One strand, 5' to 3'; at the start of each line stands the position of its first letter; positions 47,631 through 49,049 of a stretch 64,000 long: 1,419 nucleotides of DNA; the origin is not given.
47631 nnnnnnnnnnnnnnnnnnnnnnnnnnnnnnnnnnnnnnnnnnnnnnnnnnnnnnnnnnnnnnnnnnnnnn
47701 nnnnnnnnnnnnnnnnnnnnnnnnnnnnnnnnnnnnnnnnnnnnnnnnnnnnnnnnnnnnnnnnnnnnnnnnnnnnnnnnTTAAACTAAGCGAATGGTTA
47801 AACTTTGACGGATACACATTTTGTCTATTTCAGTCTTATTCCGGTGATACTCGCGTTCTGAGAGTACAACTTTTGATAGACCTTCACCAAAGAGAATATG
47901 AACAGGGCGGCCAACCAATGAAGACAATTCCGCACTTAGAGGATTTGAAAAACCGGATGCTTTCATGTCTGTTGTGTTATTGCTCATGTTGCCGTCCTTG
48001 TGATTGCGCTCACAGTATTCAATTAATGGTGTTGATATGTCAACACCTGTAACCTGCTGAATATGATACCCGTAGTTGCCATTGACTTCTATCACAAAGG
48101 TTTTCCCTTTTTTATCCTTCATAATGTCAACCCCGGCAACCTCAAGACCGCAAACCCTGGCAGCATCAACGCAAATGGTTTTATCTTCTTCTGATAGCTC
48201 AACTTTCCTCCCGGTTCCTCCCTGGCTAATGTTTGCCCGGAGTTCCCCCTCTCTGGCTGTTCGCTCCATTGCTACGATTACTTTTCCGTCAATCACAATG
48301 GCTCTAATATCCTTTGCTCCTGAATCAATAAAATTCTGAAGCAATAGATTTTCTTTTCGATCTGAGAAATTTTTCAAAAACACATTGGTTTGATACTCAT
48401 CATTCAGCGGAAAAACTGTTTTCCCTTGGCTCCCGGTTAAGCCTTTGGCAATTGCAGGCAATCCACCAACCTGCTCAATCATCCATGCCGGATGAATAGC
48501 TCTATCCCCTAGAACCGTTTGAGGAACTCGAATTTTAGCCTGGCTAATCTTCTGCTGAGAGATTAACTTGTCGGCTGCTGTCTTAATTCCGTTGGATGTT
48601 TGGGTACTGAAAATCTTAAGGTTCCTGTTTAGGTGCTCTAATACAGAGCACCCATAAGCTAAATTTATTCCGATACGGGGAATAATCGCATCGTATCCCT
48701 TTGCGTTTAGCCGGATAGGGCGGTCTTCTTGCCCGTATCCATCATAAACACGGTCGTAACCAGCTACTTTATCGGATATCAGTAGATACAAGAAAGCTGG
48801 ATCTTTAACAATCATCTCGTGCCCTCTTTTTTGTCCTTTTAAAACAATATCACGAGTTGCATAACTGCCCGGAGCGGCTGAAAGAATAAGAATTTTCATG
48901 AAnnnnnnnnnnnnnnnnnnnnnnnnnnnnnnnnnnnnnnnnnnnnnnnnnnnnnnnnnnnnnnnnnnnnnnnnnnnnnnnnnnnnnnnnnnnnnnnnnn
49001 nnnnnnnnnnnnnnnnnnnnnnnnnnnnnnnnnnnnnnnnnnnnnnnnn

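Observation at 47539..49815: Mobile RimK-like ATP-grasp operon parked immediately behind rpsF-rpsR-rplI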

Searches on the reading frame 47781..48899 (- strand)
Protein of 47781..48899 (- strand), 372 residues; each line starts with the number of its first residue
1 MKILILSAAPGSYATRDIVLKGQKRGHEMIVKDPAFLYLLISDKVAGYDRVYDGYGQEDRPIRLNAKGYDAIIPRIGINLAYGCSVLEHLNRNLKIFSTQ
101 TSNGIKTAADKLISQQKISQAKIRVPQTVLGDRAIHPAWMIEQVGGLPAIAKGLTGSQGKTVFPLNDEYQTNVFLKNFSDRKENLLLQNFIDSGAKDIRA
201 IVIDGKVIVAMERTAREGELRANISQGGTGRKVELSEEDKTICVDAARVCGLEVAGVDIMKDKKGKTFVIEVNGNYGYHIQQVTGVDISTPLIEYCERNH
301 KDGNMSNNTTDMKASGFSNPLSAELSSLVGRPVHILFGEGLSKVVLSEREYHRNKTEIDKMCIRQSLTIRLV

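Call 4: search_protein_families(library=pfam, proteins=[window:47781-48899:-], max_evalue=0.01)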
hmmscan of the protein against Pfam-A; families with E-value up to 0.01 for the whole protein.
window:47781-48899:- (372 aa): 6 families
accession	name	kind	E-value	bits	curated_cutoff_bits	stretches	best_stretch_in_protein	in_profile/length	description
PF08443.16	RimK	-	5.6e-37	127.6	21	1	108-295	1-187/188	RimK-like ATP-grasp domain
PF02955.21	GSH-S_ATP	-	1e-16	61.4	23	1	149-263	34-155/175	Prokaryotic glutathione synthetase, ATP-grasp domain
PF18030.7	Rimk_N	-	1.5e-12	48.1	26.4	1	1-105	1-94/94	RimK PreATP-grasp domain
PF14397.11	ATPgrasp_ST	-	1.6e-08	34.6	31.4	1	242-283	221-263/278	Sugar-transfer associated ATP-grasp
PF02655.19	ATP-grasp_3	-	6.9e-06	26.7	23.2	1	108-273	1-154/160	ATP-grasp domain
PF14398.11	ATPgrasp_YheCD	-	0.0015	18.3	26.8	0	256-282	207-233/255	YheC/D like ATP-grasp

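Call 5: search_protein_families(library=padloc, proteins=[window:47781-48899:-], max_evalue=0.01)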
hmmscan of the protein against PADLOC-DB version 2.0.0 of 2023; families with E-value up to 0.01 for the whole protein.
window:47781-48899:- (372 aa): 0 families

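Call 6: search_protein_families(library=ncbifam, proteins=[window:47781-48899:-], max_evalue=0.01)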
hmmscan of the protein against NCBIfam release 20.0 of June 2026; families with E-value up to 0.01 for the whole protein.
window:47781-48899:- (372 aa): 19 families
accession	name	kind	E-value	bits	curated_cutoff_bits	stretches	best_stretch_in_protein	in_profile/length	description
TIGR00768.1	rimK_fam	subfamily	1.3e-50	172.3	143.4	1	14-295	12-275/276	RimK family alpha-L-glutamate ligase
NF007764.0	PRK10446.1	equivalog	3.9e-43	147.9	331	1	1-302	1-292/300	30S ribosomal protein S6--L-glutamate ligase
NF040720.1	MptN_Meth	equivalog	1.3e-38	132.8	350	1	80-295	72-289/291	tetrahydromethanopterin:alpha-L-glutamate ligase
TIGR02144.1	LysX_arch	equivalog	2.8e-28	98.8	275.6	1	102-296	79-275/281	lysine biosynthesis protein LysX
NF003573.0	PRK05246.1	equivalog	6.3e-20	71.2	272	1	17-299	23-312/316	glutathione synthase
TIGR01380.1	glut_syn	equivalog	3.4e-18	65.7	299.05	1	15-298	20-310/312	glutathione synthase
NF009110.0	PRK12458.1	subfamily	3e-16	59.4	408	1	96-300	121-331/349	glutathione synthetase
TIGR02068.2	cya_phycin_syn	equivalog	1.2e-14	53.3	850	2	101-215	204-316/862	cyanophycin synthetase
TIGR04356.1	grasp_GAK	hypoth_equivalog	3e-14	52.8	300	1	92-296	83-283/287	GAK system ATP-grasp enzyme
TIGR04443.1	F420_CofF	equivalog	5.3e-12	45.4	300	1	83-288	66-270/283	coenzyme gamma-F420-2:alpha-L-glutamate ligase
NF010623.0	PRK14016.1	subfamily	3.9e-11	41.8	877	2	104-214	208-316/871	cyanophycin synthetase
NF009402.0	PRK12767.1-1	equivalog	1e-08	34.4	218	1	103-274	108-274/329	carbamoyl phosphate synthase-like protein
NF038074.1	fam_STM4014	hypoth_equivalog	3.2e-08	33.3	175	1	194-286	238-336/349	STM4014 family protein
TIGR02291.1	rimK_rel_E_lig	hypoth_equivalog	1.2e-06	27.8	314.2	0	188-236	149-198/317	alpha-L-glutamate ligase-like protein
TIGR03103.1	trio_acet_GNAT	equivalog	2.7e-06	26.2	569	1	105-213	292-397/547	N-acetylglutaminylglutamine synthetase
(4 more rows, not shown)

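Call 11: find_homologous_proteins(query=window:47781-48899:-, max_evalue=1e-10)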
Query window:47781-48899:- (372 aa): 464 proteins with E <= 1e-10 among 5986 candidates; the best 120 are listed.
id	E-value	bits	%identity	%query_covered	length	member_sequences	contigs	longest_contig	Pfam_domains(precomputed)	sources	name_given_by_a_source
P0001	9.7e-244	826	100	100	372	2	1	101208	PF18030.8,PF02955.22,PF14397.12,PF08443.17,PF02655.20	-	-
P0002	2.3e-176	604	73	100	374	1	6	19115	PF18030.8,PF02955.22,PF14397.12,PF08443.17,PF02655.20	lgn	-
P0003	1.5e-164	565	78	83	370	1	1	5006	PF18030.8,PF02955.22,PF08443.17,PF02655.20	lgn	-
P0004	2.0e-164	565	79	83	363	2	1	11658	PF18030.8,PF02955.22,PF14397.12,PF08443.17,PF02655.20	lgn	-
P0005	1.3e-163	562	79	85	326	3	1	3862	PF18030.8,PF02955.22,PF14397.12,PF08443.17,PF02655.20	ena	-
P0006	2.4e-163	561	69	100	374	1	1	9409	PF18030.8,PF02955.22,PF08443.17,PF02655.20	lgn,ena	-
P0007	6.8e-161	553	79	83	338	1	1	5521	PF18030.8,PF02955.22,PF14397.12,PF08443.17,PF02655.20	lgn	-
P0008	7.5e-159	547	77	85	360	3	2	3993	PF18030.8,PF02955.22,PF08443.17,PF02655.20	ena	-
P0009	2.0e-158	545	75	85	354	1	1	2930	PF18030.8,PF02955.22,PF08443.17,PF02655.20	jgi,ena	-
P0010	1.5e-157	542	76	85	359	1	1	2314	PF18030.8,PF02955.22,PF08443.17,PF02655.20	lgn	-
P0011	8.9e-156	537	77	83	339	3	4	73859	PF18030.8,PF02955.22,PF14397.12,PF08443.17,PF02655.20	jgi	jgi:ribosomal protein S6--L-glutamate ligase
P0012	2.1e-154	532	72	89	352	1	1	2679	PF18030.8,PF02955.22,PF14397.12,PF08443.17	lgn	-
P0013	1.0e-153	530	68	96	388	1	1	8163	PF18030.8,PF02955.22,PF08443.17,PF02655.20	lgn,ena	-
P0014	4.7e-150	518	71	86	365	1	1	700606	PF18030.8,PF02955.22,PF14397.12,PF08443.17,PF02655.20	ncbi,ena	-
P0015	6.8e-149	514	71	85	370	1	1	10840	PF18030.8,PF02955.22,PF08443.17,PF02655.20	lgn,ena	-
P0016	2.9e-148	512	72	86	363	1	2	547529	PF18030.8,PF02955.22,PF08443.17,PF02655.20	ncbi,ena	-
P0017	1.1e-146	507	72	85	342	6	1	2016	PF18030.8,PF02955.22,PF08443.17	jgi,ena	jgi:ribosomal protein S6--L-glutamate ligase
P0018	2.7e-146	505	73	83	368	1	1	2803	PF18030.8,PF02955.22,PF14397.12,PF08443.17,PF02655.20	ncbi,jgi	-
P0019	4.2e-146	505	72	85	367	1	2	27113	PF18030.8,PF02955.22,PF08443.17,PF02655.20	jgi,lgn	-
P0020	3.6e-145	502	71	85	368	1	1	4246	PF18030.8,PF02955.22,PF08443.17,PF02655.20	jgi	jgi:ribosomal protein S6--L-glutamate ligase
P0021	1.0e-144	500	73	83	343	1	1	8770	PF18030.8,PF02955.22,PF08443.17,PF02655.20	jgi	-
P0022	1.0e-144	500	69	90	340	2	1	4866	PF18030.8,PF02955.22,PF08443.17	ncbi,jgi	jgi:ribosomal protein S6--L-glutamate ligase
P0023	1.2e-144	500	74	83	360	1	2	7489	PF18030.8,PF02955.22,PF08443.17,PF02655.20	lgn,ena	-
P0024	1.6e-144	500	73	82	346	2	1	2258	PF18030.8,PF02955.22,PF14397.12,PF08443.17,PF02655.20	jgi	jgi:ribosomal protein S6--L-glutamate ligase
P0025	3.2e-144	499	68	86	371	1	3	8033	PF18030.8,PF02955.22,PF08443.17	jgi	jgi:ribosomal protein S6--L-glutamate ligase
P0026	3.6e-144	498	62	96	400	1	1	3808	PF18030.8,PF02955.22,PF08443.17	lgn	-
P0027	2.1e-143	496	73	83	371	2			PF18030.8,PF02955.22,PF14397.12,PF08443.17,PF02655.20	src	-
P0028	6.7e-143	494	71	83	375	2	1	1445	PF18030.8,PF02955.22,PF14397.12,PF08443.17,PF02655.20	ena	-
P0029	2.5e-142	492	71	85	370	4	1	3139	PF18030.8,PF02955.22,PF14397.12,PF08443.17,PF02655.20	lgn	-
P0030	2.8e-142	492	74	80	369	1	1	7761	PF18030.8,PF02955.22,PF08443.17,PF02655.20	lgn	-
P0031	3.3e-142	492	71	85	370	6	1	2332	PF18030.8,PF02955.22,PF14397.12,PF08443.17,PF02655.20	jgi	jgi:ribosomal protein S6--L-glutamate ligase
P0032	1.6e-141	490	71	83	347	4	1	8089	PF18030.8,PF02955.22,PF14397.12,PF08443.17,PF02655.20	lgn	-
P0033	2.1e-141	489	71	83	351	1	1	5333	PF18030.8,PF02955.22,PF14397.12,PF08443.17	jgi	jgi:ribosomal protein S6--L-glutamate ligase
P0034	4.1e-141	488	73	83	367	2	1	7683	PF18030.8,PF02955.22,PF08443.17,PF02655.20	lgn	-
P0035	5.0e-141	488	64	93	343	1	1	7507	PF18030.8,PF02955.22,PF08443.17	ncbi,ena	-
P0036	1.1e-140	487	68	85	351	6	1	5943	PF18030.8,PF02955.22,PF14398.12,PF08443.17,PF02655.20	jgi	jgi:ribosomal protein S6--L-glutamate ligase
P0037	3.3e-139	482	65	88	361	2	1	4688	PF18030.8,PF02955.22,PF14397.12,PF08443.17,PF02655.20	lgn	-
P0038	5.0e-139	481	67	87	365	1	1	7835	PF18030.8,PF02955.22,PF08443.17,PF02655.20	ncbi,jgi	-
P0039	5.9e-139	481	62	94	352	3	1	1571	PF18030.8,PF02955.22,PF08443.17,PF02655.20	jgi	jgi:ribosomal protein S6--L-glutamate ligase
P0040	2.0e-138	479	68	83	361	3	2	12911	PF18030.8,PF02955.22,PF14397.12,PF08443.17,PF02655.20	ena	-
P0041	7.9e-138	478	65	85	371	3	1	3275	PF18030.8,PF02955.22,PF08443.17,PF02655.20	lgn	-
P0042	1.1e-137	477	68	83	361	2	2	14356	PF18030.8,PF02955.22,PF14397.12,PF08443.17,PF02655.20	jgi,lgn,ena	-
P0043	2.8e-136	472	65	87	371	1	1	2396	PF18030.8,PF02955.22,PF08443.17,PF02655.20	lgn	-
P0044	2.9e-136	472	66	85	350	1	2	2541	PF18030.8,PF02955.22,PF14397.12,PF08443.17,PF02655.20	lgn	-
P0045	8.4e-136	471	64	86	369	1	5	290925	PF18030.8,PF02955.22,PF08443.17,PF02655.20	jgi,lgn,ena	-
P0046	9.1e-136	471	65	85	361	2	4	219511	PF18030.8,PF02955.22,PF14397.12,PF08443.17,PF02655.20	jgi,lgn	jgi:ribosomal protein S6--L-glutamate ligase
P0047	2.1e-134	466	63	87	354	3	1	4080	PF18030.8,PF02955.22,PF14397.12,PF08443.17,PF02655.20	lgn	-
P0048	2.4e-134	466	67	83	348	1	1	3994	PF18030.8,PF02955.22,PF14397.12,PF08443.17,PF02655.20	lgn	-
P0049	3.0e-134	466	65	83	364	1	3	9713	PF18030.8,PF02955.22,PF08443.17,PF02655.20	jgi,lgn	jgi:ribosomal protein S6--L-glutamate ligase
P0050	2.6e-133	463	71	78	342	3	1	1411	PF02955.22,PF08443.17,PF02655.20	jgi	-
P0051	7.3e-133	461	65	85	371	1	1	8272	PF18030.8,PF02955.22,PF08443.17,PF02655.20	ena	-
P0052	1.4e-131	457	65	86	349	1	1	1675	PF18030.8,PF02955.22,PF08443.17,PF02655.20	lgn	-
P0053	2.7e-131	456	68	81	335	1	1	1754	PF18030.8,PF02955.22,PF08443.17,PF02655.20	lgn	-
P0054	6.2e-131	455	64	83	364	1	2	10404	PF18030.8,PF02955.22,PF08443.17,PF02655.20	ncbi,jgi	jgi:ribosomal protein S6--L-glutamate ligase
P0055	4.3e-130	452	63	85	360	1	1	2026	PF18030.8,PF02955.22,PF14397.12,PF14398.12,PF08443.17,PF02655.20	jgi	jgi:ribosomal protein S6--L-glutamate ligase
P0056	1.1e-127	444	66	85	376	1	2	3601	PF18030.8,PF02955.22,PF08443.17,PF02655.20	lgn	-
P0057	5.6e-126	439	61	88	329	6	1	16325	PF18030.8,PF02955.22,PF08443.17,PF02655.20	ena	-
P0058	5.1e-124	432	63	83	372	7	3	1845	PF18030.8,PF02955.22,PF14397.12,PF08443.17,PF02655.20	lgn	-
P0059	9.2e-124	431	62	83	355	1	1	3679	PF18030.8,PF02955.22,PF08443.17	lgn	-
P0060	1.7e-123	430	62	81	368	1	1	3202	PF18030.8,PF02955.22,PF08443.17,PF02655.20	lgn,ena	-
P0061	3.2e-123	429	60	88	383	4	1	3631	PF18030.8,PF02955.22,PF14397.12,PF08443.17,PF02655.20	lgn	-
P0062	9.9e-123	428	69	73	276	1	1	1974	PF02955.22,PF08443.17,PF02655.20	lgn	-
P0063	1.1e-121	424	64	81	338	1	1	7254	PF18030.8,PF02955.22,PF14398.12,PF08443.17,PF02655.20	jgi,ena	jgi:ribosomal protein S6--L-glutamate ligase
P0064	1.8e-121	424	62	79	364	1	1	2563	PF18030.8,PF02955.22,PF08443.17,PF02655.20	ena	-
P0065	2.5e-120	420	61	83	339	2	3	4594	PF18030.8,PF02955.22,PF14398.12,PF08443.17,PF02655.20,PF07478.19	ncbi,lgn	-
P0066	2.7e-120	420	60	86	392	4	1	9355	PF18030.8,PF02955.22,PF14397.12,PF14398.12,PF08443.17,PF02655.20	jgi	-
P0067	3.3e-120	420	62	83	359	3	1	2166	PF18030.8,PF02955.22,PF14397.12,PF08443.17,PF02655.20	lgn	-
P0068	1.9e-119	417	58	89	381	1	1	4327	PF18030.8,PF02955.22,PF08443.17,PF02655.20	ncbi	-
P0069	2.1e-119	417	59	87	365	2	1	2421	PF18030.8,PF02955.22,PF14397.12,PF08443.17,PF02655.20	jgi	-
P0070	5.6e-119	416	54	99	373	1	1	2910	PF18030.8,PF02955.22,PF14397.12,PF08443.17,PF02655.20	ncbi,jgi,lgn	-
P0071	8.0e-119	415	61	86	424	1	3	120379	PF18030.8,PF02955.22,PF14397.12,PF08443.17,PF02655.20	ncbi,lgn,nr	ncbi:MAG: RimK family alpha-L-glutamate ligase [Bacteroidales bacterium]|nr:RimK family alpha-L-glut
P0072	1.7e-118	414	56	97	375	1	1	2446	PF18030.8,PF02955.22,PF14398.12,PF08443.17,PF02655.20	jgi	jgi:ribosomal protein S6--L-glutamate ligase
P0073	2.0e-118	414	62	81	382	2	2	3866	PF18030.8,PF02955.22,PF14397.12,PF08443.17,PF02655.20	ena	-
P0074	2.4e-118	413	62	84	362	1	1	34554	PF18030.8,PF02955.22,PF14397.12,PF14398.12,PF08443.17,PF02655.20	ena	-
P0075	3.4e-118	413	61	82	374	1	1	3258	PF18030.8,PF02955.22,PF08443.17,PF02655.20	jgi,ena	-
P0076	7.2e-118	412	59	88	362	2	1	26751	PF18030.8,PF02955.22,PF08443.17,PF02655.20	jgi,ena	-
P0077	2.0e-117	410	63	81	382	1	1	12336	PF18030.8,PF02955.22,PF08443.17,PF02655.20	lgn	-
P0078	2.3e-117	410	57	88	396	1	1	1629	PF18030.8,PF02955.22,PF08443.17,PF02655.20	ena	-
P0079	3.0e-117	410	63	80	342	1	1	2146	PF18030.8,PF02955.22,PF14398.12,PF08443.17,PF02655.20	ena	-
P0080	3.8e-117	410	58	88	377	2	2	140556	PF18030.8,PF02955.22,PF08443.17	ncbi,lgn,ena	-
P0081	4.3e-117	409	60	84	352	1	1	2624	PF18030.8,PF02955.22,PF08443.17,PF02655.20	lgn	-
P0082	8.1e-117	408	59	87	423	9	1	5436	PF18030.8,PF02955.22,PF14397.12,PF08443.17,PF02655.20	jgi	-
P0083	1.5e-116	408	62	81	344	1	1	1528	PF18030.8,PF02955.22,PF14397.12,PF08443.17,PF02655.20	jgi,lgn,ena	-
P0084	1.7e-116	407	61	81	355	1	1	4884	PF18030.8,PF02955.22,PF14397.12,PF08443.17,PF02655.20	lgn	-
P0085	1.2e-115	405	59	84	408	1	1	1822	PF18030.8,PF02955.22,PF14397.12,PF08443.17,PF02655.20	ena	-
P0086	1.7e-115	404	65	76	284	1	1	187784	PF02955.22,PF14398.12,PF08443.17,PF02655.20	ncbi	-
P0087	6.3e-115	402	60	83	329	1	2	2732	PF18030.8,PF02955.22,PF08443.17,PF02655.20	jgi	-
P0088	1.2e-114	401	60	83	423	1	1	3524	PF18030.8,PF02955.22,PF14397.12,PF08443.17,PF02655.20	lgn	-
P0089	3.0e-114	400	59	81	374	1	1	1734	PF18030.8,PF02955.22,PF14397.12,PF08443.17,PF02655.20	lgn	-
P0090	4.7e-114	399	56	88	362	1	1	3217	PF18030.8,PF02955.22,PF08443.17,PF02655.20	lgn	-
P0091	1.6e-113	398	60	83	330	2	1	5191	PF18030.8,PF02955.22,PF14397.12,PF14398.12,PF08443.17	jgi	-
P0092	4.9e-112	393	57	83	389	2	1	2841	PF18030.8,PF02955.22,PF08443.17,PF02655.20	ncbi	-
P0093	6.4e-112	392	59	82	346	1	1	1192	PF18030.8,PF02955.22,PF08443.17,PF02655.20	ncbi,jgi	-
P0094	2.5e-111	390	55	86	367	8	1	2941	PF18030.8,PF02955.22,PF14397.12,PF08443.17,PF02655.20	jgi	jgi:ribosomal protein S6--L-glutamate ligase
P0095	2.8e-111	390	59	83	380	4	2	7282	PF18030.8,PF02955.22,PF08443.17,PF02655.20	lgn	-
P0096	1.3e-110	388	59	83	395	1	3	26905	PF18030.8,PF02955.22,PF08443.17,PF02655.20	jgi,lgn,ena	-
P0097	1.9e-110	387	58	82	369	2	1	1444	PF18030.8,PF02955.22,PF08443.17,PF02655.20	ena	-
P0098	2.0e-110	387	58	84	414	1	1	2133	PF18030.8,PF02955.22,PF14398.12,PF08443.17,PF02655.20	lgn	-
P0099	2.2e-110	387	58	83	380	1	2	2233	PF18030.8,PF02955.22,PF08443.17,PF02655.20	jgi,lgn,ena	-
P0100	4.4e-110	386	56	88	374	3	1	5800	PF18030.8,PF02955.22,PF08443.17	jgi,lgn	-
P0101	6.8e-109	382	60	81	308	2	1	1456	PF18030.8,PF02955.22,PF14397.12,PF14398.12,PF08443.17,PF02655.20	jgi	-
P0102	7.6e-109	382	57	83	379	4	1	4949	PF18030.8,PF02955.22,PF14397.12,PF08443.17,PF02655.20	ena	-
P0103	1.5e-108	381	58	81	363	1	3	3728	PF18030.8,PF02955.22,PF14397.12,PF08443.17,PF02655.20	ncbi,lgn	-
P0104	2.6e-106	374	57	83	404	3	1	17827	PF18030.8,PF02955.22,PF08443.17,PF02655.20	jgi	-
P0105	3.4e-105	370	56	85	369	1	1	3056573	PF18030.8,PF02955.22,PF14397.12,PF08443.17,PF02655.20,PF07478.19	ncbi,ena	-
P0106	4.3e-103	363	57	83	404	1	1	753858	PF18030.8,PF02955.22,PF08443.17,PF02655.20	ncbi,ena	-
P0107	4.3e-101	357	70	61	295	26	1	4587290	PF02955.22,PF14397.12,PF08443.17,PF02655.20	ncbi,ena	-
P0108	1.8e-100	355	75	61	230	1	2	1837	PF18030.8,PF02955.22,PF08443.17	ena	-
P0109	1.1e-97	346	55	81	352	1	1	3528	PF18030.8,PF02955.22,PF14397.12,PF08443.17,PF02655.20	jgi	-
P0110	4.3e-97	344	55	81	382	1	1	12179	PF18030.8,PF02955.22,PF14397.12,PF14398.12,PF08443.17,PF02655.20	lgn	-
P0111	1.8e-84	302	50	84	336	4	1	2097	PF02955.22,PF14397.12,PF02222.28,PF08443.17,PF02655.20,PF07478.19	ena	-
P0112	2.4e-83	298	49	81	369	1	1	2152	PF18030.8,PF02955.22,PF14397.12,PF08443.17,PF02655.20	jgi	jgi:ribosomal protein S6--L-glutamate ligase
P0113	5.9e-83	297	46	86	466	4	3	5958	PF18030.8,PF02955.22,PF14397.12,PF08443.17,PF02655.20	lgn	-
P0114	6.0e-83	297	47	81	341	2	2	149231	PF18030.8,PF02955.22,PF14397.12,PF08443.17,PF02655.20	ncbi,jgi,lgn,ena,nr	ncbi:MAG: RimK family alpha-L-glutamate ligase [Bacteroidetes bacterium]|nr:RimK family alpha-L-glut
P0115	1.7e-82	296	46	90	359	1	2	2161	PF02955.22,PF14397.12,PF14398.12,PF08443.17,PF02655.20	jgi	jgi:ribosomal protein S6--L-glutamate ligase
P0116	3.0e-82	295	47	85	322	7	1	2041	PF02955.22,PF14397.12,PF02222.28,PF08443.17,PF02655.20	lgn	-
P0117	7.0e-82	294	47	81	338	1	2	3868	PF18030.8,PF02955.22,PF14397.12,PF08443.17,PF02655.20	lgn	-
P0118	7.0e-82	294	48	81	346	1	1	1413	PF18030.8,PF02955.22,PF14397.12,PF14398.12,PF08443.17,PF02655.20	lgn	-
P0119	1.4e-81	293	50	81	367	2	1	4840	PF02955.22,PF14397.12,PF14398.12,PF02222.28,PF08443.17,PF02655.20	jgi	jgi:ribosomal protein S6--L-glutamate ligase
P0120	1.7e-81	292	47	84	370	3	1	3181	PF02955.22,PF14397.12,PF08443.17,PF02655.20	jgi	jgi:ribosomal protein S6--L-glutamate ligase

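Call 13: find_encoding_contigs(protein=P0014, flank=10000, max_places=2)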
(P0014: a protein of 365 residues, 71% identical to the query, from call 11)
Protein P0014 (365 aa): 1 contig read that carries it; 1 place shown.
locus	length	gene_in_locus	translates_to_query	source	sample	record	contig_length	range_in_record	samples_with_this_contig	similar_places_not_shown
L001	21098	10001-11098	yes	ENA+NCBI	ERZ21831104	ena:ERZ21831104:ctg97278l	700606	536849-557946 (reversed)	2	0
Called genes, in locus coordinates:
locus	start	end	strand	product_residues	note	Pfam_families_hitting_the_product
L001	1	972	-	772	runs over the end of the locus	PF01751:Toprim, PF01131:Topoisom_bac, PF13342:Toprim_Crpt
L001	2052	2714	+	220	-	PF00560:LRR_1 (faint), PF23598:LRR_14 (weak), PF12799:LRR_4 (weak), PF13855:LRR_8, PF12799:LRR_4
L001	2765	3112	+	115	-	PF05973:Gp49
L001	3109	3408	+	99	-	PF13744:HTH_37, PF13560:HTH_31, PF12844:HTH_19, PF01381:HTH_3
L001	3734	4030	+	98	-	PF09907:HigB_toxin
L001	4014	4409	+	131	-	-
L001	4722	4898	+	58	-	-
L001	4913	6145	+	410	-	PF00589:Phage_integrase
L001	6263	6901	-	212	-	PF13443:HTH_26 (weak), PF13560:HTH_31 (weak), PF01381:HTH_3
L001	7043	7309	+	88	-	-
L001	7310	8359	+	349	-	PF13481:AAA_25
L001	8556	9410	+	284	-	PF01807:Zn_ribbon_DnaG (weak), PF13362:Toprim_3, PF13155:Toprim_2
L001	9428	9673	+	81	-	-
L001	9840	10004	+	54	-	-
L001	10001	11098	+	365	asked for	PF18030:Rimk_N, PF14397:ATPgrasp_ST (faint), PF02655:ATP-grasp_3 (weak), PF02955:GSH-S_ATP, PF08443:RimK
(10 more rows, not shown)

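Call 14: find_encoding_contigs(protein=P0016, flank=10000, max_places=2)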
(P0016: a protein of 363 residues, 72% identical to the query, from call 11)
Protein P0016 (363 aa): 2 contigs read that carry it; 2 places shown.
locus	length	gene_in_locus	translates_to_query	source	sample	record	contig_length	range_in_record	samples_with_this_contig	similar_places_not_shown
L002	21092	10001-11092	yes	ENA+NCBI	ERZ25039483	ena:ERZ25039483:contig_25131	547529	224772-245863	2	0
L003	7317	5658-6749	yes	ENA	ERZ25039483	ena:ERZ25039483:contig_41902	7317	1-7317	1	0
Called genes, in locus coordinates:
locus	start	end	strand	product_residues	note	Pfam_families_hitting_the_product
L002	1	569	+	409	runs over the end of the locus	PF01554:MatE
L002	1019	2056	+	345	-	PF08240:ADH_N, PF16912:Glu_dehyd_C, PF00107:ADH_zinc_N, PF13602:ADH_zinc_N_2 (weak)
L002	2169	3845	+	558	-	PF03193:RsgA_GTPase (faint), PF00350:Dynamin_N, PF01926:MMR_HSR1, PF02421:FeoB_N (faint), PF00350:Dynamin_N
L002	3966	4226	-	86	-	PF01541:GIY-YIG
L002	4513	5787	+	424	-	PF17293:Arm-DNA-bind_5, PF13102:Phage_int_SAM_5, PF00589:Phage_integrase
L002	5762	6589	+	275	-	-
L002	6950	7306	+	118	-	PF05930:Phage_AlpA (weak), PF12728:HTH_17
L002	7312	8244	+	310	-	PF13481:AAA_25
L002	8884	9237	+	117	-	-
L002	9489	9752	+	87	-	-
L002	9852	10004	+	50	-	PF21983:NikA-like (weak)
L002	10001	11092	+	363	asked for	PF18030:Rimk_N, PF02655:ATP-grasp_3, PF02955:GSH-S_ATP, PF08443:RimK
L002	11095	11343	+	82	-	-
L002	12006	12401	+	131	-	PF19569:START_2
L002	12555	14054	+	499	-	PF03739:LptF_LptG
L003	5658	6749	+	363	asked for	PF18030:Rimk_N, PF02655:ATP-grasp_3, PF02955:GSH-S_ATP, PF08443:RimK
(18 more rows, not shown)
